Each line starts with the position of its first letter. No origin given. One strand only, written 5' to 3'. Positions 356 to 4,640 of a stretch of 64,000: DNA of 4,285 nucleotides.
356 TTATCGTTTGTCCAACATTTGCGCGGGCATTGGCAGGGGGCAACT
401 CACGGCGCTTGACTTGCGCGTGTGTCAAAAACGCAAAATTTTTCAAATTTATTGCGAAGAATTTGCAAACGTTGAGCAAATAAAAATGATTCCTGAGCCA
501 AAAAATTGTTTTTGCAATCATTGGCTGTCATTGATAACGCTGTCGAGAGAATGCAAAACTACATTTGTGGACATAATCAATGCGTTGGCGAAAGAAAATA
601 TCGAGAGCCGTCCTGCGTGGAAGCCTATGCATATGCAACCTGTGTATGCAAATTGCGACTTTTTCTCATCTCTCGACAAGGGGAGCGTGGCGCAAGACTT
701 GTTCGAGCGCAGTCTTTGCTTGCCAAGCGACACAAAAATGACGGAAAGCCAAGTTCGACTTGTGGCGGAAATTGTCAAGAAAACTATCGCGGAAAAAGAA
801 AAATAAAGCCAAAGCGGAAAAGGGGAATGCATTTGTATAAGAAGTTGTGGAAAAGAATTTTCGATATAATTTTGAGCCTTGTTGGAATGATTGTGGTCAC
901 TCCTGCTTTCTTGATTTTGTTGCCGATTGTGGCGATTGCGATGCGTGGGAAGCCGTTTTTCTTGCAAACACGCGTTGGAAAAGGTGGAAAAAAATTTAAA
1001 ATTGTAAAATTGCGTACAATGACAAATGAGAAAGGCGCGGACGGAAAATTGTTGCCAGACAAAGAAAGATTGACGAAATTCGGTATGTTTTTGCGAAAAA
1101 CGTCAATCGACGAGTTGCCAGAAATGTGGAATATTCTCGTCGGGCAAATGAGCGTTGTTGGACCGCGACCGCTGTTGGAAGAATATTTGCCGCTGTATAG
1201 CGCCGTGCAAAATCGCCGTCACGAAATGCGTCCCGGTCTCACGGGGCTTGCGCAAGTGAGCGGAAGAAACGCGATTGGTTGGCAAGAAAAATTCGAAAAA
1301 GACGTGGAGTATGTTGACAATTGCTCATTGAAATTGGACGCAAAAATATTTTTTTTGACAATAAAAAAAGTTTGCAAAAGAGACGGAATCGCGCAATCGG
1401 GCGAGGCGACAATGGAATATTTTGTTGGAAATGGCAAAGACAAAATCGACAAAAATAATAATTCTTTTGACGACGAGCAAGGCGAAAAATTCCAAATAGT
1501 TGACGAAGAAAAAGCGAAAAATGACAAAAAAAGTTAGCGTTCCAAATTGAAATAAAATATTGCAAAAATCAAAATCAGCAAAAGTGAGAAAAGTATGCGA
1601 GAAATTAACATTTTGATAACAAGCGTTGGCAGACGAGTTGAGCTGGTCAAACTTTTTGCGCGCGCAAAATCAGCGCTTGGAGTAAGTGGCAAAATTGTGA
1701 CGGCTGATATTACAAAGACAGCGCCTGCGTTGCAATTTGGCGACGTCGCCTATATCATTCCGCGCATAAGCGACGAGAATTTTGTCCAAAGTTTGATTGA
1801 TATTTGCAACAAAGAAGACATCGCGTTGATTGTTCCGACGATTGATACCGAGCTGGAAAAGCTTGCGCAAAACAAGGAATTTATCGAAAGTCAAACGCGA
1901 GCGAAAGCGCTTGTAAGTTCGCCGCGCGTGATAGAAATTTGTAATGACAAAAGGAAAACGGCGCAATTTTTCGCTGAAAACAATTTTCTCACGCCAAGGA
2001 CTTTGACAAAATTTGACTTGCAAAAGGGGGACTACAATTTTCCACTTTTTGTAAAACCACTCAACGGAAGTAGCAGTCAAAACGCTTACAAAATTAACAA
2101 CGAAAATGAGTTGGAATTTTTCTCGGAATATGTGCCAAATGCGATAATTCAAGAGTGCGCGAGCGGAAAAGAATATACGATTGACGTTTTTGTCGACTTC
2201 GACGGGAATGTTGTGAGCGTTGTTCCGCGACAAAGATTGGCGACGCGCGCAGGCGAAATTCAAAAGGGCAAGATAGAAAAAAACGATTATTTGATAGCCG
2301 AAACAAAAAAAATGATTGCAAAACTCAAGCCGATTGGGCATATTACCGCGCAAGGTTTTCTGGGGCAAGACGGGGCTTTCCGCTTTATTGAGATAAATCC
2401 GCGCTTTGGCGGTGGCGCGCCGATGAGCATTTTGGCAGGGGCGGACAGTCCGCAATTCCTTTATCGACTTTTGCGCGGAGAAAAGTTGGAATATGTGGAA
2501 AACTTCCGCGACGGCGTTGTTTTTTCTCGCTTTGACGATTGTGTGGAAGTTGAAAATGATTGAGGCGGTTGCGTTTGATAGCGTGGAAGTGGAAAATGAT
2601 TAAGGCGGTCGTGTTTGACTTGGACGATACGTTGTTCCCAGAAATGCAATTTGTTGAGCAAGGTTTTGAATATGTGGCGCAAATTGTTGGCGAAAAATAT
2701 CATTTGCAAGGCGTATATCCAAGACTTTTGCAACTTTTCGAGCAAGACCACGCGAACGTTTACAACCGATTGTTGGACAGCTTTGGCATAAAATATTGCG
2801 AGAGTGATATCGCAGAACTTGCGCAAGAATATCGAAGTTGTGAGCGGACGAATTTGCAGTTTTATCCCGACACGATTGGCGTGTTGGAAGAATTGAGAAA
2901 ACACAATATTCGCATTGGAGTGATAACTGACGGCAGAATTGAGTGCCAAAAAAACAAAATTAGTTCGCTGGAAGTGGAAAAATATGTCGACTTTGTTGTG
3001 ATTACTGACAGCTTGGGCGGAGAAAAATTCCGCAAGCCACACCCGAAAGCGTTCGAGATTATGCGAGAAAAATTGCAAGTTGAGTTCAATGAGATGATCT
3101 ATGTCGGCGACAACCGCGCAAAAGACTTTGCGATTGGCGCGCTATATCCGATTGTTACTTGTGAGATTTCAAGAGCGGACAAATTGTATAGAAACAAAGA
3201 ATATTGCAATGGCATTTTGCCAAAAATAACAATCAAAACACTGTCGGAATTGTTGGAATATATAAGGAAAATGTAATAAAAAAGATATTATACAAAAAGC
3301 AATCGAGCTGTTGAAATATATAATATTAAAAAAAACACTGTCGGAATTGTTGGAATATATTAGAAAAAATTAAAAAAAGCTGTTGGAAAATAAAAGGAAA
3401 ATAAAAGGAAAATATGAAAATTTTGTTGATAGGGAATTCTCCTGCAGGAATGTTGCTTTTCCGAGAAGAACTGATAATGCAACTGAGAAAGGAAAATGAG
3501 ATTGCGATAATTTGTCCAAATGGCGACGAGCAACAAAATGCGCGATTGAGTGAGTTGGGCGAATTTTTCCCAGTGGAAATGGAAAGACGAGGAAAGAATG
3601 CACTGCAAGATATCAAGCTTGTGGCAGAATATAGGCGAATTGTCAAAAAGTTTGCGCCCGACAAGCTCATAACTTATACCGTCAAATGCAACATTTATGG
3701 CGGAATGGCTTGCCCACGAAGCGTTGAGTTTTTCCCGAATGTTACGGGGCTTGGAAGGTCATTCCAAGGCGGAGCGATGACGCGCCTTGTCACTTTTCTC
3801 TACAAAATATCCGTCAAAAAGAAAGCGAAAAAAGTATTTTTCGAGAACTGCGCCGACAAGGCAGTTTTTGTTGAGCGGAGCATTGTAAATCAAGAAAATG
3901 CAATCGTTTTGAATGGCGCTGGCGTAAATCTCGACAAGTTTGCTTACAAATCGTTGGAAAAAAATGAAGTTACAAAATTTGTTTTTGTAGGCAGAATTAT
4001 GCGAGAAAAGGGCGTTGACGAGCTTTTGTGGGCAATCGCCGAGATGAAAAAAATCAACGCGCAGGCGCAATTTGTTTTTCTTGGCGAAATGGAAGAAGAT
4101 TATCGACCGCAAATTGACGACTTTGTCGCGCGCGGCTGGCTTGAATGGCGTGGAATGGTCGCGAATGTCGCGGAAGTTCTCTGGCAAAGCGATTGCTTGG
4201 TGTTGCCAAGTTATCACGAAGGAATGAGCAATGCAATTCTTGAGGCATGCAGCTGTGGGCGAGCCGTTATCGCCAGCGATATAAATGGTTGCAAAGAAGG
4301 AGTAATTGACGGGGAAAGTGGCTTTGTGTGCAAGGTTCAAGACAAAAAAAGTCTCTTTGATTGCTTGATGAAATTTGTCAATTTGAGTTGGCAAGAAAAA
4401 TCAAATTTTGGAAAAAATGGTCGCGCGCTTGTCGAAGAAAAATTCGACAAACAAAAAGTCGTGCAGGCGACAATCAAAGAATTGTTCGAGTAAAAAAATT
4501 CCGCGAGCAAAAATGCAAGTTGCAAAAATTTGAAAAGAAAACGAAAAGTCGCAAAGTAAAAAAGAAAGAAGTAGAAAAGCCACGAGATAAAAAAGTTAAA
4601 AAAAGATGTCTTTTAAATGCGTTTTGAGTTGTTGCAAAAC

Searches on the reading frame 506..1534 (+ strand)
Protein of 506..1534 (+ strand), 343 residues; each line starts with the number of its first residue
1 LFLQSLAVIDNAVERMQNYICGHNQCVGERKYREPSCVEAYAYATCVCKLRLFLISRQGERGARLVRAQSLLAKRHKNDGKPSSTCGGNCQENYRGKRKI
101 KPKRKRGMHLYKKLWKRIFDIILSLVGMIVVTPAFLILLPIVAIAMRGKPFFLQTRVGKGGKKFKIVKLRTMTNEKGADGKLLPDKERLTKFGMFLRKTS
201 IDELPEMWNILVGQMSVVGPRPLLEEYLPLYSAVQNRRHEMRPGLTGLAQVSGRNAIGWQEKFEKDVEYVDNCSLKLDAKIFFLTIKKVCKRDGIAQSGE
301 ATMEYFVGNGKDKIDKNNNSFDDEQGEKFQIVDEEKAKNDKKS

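Call 20: search_protein_families(library=pfam, proteins=[window:506-1534:+], max_evalue=0.00001)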
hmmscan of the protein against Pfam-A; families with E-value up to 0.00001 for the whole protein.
window:506-1534:+ (343 aa): 1 family
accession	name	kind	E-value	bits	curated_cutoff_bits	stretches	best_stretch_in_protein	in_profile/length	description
PF02397.22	Bac_transf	-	3e-58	196.8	27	1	116-290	1-178/179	Bacterial sugar transferase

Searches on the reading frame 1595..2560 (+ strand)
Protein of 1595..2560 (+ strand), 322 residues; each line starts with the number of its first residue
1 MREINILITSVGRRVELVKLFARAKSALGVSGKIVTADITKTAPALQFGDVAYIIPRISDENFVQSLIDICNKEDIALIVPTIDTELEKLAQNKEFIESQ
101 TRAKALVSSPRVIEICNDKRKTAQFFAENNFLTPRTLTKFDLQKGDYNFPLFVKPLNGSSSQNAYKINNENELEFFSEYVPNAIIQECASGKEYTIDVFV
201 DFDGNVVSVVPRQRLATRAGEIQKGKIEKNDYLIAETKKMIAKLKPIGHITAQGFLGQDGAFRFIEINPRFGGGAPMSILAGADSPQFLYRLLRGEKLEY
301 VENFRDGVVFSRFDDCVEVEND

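Call 20: search_protein_families(library=pfam, proteins=[window:1595-2560:+], max_evalue=0.00001)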
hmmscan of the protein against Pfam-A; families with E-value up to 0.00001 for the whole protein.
window:1595-2560:+ (322 aa): 4 families
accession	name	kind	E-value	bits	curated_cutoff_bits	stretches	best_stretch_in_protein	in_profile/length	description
PF21360.3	PylC-like_N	-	1.1e-26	93.3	27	1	6-97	1-88/96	PylC-like, N-terminal domain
PF15632.11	ATPgrasp_Ter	-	3.4e-18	66.1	29.1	1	181-309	3-124/131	ATP-grasp in the biosynthetic pathway with Ter operon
PF02655.19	ATP-grasp_3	-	2.1e-17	64.1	23.2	1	116-273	1-159/160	ATP-grasp domain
PF13535.11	ATP-grasp_4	-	1.7e-06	28.2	27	0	148-207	2-79/160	ATP-grasp domain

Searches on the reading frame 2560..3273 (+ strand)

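Call 20: search_protein_families(library=pfam, proteins=[window:2560-3273:+], max_evalue=0.00001)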
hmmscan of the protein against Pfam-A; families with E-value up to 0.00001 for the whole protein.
window:2560-3273:+ (238 aa): 3 families
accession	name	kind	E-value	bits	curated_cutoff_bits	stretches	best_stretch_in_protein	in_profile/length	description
PF13419.12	HAD_2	-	3.1e-23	83.3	23.8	1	17-189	1-164/178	Haloacid dehalogenase-like hydrolase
PF00702.32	Hydrolase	-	2.5e-20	74.1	26.4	1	14-189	1-183/191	haloacid dehalogenase-like hydrolase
PF12689.13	Acid_PPase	-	6.4e-06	26.6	27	0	95-186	40-134/169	Acid Phosphatase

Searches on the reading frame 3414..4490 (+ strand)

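Call 20: search_protein_families(library=pfam, proteins=[window:3414-4490:+], max_evalue=0.00001)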
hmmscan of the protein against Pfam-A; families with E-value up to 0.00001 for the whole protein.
window:3414-4490:+ (359 aa): 3 families
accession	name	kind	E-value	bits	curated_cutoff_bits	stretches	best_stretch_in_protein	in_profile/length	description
PF13692.12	Glyco_trans_1_4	-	1e-26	94.4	27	1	188-320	3-138/142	Glycosyl transferases group 1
PF00534.26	Glycos_transf_1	-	1.2e-26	93.7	26.4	1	179-337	8-170/172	Glycosyl transferases group 1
PF13477.12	Glyco_trans_4_2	-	9.1e-07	29.6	23.4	1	2-145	1-139/139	Glycosyl transferase 4-like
